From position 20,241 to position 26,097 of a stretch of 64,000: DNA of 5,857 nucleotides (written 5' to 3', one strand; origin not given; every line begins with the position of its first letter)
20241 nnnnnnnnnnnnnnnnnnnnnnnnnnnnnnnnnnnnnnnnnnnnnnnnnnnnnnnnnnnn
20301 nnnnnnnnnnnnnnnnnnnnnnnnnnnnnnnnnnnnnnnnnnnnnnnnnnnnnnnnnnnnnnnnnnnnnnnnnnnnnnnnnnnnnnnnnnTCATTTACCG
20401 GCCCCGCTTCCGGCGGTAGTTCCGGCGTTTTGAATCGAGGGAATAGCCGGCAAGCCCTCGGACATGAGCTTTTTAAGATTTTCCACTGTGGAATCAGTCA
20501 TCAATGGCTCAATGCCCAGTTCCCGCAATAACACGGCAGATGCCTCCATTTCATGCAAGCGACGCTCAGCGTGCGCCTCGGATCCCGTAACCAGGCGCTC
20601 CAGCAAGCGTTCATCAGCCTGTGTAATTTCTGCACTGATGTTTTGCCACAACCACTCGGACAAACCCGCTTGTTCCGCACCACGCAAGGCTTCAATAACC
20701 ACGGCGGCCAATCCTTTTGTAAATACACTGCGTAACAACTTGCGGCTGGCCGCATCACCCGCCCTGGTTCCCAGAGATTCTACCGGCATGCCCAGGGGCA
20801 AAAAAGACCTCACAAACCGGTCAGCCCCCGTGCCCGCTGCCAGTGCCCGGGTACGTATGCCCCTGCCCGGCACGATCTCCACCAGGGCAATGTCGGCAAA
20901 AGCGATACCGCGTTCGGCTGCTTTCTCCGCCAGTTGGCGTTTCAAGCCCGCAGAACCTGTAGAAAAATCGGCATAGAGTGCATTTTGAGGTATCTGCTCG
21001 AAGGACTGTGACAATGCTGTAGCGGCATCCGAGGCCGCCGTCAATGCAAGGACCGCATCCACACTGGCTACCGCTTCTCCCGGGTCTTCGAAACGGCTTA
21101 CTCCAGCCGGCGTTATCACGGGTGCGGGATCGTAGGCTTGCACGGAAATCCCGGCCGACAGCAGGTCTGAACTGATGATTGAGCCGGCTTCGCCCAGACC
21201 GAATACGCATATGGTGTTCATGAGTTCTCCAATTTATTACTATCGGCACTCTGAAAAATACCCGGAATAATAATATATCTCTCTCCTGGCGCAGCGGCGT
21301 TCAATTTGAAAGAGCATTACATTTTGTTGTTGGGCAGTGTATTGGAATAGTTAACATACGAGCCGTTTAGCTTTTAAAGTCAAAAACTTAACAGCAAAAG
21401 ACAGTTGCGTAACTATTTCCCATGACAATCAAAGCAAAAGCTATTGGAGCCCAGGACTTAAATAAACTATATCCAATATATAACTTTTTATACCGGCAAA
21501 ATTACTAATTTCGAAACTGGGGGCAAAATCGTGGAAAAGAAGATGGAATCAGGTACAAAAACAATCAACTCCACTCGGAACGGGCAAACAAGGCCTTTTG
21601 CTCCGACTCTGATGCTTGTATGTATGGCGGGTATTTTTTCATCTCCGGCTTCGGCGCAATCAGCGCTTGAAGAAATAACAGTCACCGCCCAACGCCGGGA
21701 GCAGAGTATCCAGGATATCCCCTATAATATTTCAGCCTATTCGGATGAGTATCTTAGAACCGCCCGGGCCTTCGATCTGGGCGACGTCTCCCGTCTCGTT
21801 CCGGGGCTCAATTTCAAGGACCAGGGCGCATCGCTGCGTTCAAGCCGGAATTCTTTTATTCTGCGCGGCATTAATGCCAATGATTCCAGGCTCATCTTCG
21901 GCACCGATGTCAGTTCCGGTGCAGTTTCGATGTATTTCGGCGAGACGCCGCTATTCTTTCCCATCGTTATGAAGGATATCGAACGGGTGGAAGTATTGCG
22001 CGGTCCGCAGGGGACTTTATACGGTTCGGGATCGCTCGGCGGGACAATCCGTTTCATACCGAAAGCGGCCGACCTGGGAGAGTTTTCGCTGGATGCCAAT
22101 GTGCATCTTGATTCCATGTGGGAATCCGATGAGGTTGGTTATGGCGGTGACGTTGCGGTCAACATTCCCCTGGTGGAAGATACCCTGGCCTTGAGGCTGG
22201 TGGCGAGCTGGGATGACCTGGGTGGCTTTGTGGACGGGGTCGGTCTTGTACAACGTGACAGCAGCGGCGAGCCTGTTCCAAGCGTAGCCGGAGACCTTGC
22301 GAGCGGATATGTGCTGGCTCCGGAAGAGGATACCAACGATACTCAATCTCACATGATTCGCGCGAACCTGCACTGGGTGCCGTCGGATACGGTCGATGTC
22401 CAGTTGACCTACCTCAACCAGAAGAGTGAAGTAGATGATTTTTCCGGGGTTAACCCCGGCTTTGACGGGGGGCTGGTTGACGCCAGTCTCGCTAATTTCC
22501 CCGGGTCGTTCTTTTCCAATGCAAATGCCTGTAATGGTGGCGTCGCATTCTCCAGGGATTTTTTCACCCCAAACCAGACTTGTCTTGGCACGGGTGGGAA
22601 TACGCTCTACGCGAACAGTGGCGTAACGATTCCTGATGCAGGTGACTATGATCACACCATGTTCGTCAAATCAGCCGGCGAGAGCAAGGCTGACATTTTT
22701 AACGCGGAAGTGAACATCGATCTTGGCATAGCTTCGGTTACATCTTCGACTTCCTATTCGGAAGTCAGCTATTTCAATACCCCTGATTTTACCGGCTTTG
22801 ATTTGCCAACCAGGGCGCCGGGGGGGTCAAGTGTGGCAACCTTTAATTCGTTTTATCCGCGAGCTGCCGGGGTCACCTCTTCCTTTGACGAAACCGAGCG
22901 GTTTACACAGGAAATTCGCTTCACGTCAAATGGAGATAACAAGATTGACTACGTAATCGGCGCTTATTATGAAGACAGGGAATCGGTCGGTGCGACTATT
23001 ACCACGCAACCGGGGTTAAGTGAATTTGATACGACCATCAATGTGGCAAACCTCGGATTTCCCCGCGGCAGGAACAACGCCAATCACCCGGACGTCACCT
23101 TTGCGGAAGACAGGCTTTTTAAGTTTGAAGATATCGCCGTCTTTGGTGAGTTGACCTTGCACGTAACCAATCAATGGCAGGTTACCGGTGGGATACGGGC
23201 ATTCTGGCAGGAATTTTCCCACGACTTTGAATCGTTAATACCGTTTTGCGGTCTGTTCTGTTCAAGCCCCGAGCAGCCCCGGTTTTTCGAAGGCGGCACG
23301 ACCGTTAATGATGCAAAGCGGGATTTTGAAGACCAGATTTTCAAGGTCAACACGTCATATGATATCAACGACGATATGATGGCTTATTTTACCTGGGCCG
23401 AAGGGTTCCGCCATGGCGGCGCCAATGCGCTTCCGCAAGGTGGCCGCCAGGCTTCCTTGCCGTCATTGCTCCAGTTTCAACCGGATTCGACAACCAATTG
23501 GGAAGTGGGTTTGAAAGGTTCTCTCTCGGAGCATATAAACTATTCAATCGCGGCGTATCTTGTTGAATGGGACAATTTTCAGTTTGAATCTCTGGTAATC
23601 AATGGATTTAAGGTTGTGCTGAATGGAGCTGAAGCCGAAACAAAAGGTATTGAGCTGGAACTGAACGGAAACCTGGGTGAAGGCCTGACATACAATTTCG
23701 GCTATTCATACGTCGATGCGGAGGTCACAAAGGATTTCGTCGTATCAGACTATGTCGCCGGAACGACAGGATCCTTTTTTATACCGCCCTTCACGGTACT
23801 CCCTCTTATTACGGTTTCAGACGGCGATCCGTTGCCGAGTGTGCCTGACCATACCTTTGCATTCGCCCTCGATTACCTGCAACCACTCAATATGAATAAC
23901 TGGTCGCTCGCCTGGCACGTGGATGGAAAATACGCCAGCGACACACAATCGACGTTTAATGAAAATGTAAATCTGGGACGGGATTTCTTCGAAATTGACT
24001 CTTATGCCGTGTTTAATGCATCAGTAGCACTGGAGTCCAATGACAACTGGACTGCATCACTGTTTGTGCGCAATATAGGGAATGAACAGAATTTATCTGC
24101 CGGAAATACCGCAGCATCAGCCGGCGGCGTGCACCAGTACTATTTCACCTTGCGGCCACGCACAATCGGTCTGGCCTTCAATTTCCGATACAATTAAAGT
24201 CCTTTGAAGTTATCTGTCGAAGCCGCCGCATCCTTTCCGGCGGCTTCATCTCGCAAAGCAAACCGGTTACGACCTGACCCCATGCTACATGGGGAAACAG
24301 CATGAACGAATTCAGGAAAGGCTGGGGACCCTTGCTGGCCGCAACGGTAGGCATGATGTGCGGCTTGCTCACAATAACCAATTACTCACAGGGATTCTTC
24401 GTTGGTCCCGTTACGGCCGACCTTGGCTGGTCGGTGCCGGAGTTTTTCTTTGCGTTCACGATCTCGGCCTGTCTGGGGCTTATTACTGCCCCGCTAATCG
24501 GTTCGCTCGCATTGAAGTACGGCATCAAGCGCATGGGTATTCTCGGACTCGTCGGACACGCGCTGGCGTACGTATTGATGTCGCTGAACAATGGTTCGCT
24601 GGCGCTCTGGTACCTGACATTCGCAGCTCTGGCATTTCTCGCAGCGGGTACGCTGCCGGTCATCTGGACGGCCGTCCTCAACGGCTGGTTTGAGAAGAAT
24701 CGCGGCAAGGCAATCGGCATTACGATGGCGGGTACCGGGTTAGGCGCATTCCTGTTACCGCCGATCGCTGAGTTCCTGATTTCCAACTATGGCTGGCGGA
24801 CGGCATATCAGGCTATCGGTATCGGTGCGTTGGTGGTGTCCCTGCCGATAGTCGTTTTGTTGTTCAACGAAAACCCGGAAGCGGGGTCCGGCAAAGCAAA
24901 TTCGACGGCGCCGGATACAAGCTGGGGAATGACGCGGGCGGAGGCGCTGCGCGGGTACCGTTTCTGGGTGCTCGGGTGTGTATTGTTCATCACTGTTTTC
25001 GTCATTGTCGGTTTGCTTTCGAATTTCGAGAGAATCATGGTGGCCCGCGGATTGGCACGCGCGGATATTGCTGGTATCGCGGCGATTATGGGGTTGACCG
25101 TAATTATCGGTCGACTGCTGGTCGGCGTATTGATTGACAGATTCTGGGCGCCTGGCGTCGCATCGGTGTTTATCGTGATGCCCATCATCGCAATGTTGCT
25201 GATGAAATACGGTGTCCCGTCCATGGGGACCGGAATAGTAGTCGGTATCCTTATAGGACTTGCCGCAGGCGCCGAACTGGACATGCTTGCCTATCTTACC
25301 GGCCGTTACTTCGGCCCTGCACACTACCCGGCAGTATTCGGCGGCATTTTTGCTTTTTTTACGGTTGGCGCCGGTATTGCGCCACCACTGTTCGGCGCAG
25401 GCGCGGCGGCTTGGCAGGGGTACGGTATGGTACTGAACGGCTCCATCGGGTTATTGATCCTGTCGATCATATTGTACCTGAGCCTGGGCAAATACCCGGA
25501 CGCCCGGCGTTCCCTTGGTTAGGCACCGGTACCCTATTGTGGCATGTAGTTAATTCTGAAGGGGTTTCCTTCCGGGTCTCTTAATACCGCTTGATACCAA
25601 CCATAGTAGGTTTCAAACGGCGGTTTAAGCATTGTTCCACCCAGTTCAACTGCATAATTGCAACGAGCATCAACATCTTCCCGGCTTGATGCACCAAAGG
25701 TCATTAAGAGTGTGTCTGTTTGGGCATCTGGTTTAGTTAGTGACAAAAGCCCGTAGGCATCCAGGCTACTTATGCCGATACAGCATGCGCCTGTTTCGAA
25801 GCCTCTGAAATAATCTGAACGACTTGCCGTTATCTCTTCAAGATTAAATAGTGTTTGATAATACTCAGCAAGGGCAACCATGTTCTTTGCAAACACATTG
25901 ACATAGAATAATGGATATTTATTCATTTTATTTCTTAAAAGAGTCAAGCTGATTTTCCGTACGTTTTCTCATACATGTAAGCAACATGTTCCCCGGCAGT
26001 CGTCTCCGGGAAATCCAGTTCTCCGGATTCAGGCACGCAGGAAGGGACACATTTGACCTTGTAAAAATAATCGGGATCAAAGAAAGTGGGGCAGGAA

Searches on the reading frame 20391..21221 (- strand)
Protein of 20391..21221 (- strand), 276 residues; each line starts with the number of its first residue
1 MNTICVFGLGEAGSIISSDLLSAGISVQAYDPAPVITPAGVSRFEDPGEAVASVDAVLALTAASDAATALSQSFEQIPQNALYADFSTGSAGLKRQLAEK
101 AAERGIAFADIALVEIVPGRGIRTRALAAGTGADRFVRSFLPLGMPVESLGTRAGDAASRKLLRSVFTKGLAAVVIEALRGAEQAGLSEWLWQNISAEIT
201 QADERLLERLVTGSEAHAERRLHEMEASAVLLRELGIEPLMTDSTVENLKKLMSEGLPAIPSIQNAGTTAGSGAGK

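Call 22: search_protein_families(library=pfam, proteins=[window:20391-21221:-], max_evalue=0.00001)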
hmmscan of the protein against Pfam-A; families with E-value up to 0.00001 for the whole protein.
window:20391-21221:- (276 aa): 2 families
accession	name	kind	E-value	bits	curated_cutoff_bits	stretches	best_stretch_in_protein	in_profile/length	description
PF09130.16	DUF1932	-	1.5e-13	50.9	25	1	182-250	1-68/70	Domain of unknown function (DUF1932)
PF03446.21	NAD_binding_2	-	6.9e-10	39.6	21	1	3-111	1-117/161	NAD binding domain of 6-phosphogluconate dehydrogenase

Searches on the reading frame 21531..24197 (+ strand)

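Call 22: search_protein_families(library=pfam, proteins=[window:21531-24197:+], max_evalue=0.00001)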
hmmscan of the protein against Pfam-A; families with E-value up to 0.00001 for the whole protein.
window:21531-24197:+ (888 aa): 2 families
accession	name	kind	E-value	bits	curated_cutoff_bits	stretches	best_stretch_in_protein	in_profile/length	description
PF00593.30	TonB_dep_Rec_b-barrel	-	1.4e-34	121.1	27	1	358-849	38-436/436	TonB dependent receptor-like, beta-barrel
PF07715.20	Plug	-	8.6e-15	55.6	23.9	1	60-172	2-107/107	TonB-dependent Receptor Plug Domain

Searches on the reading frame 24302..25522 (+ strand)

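Call 23: search_protein_families(library=pfam, proteins=[window:24302-25522:+], max_evalue=0.00001)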
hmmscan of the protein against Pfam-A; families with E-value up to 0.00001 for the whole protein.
window:24302-25522:+ (406 aa): 1 family
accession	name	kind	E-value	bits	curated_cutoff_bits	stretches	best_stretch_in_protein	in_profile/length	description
PF07690.21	MFS_1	-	1.3e-33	116.8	33.4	1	23-323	8-309/347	Major Facilitator Superfamily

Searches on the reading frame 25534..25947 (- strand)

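Call 23: search_protein_families(library=pfam, proteins=[window:25534-25947:-], max_evalue=0.00001)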
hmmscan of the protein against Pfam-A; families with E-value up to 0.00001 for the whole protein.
window:25534-25947:- (137 aa): 2 families
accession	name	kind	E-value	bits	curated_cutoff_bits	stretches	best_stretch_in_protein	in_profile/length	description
PF18029.7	Glyoxalase_6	-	3.8e-06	28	23.6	1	21-132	7-105/106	Glyoxalase-like domain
PF00903.31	Glyoxalase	-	6.9e-06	26.9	20.6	0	15-131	4-120/121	Glyoxalase/Bleomycin resistance protein/Dioxygenase superfamily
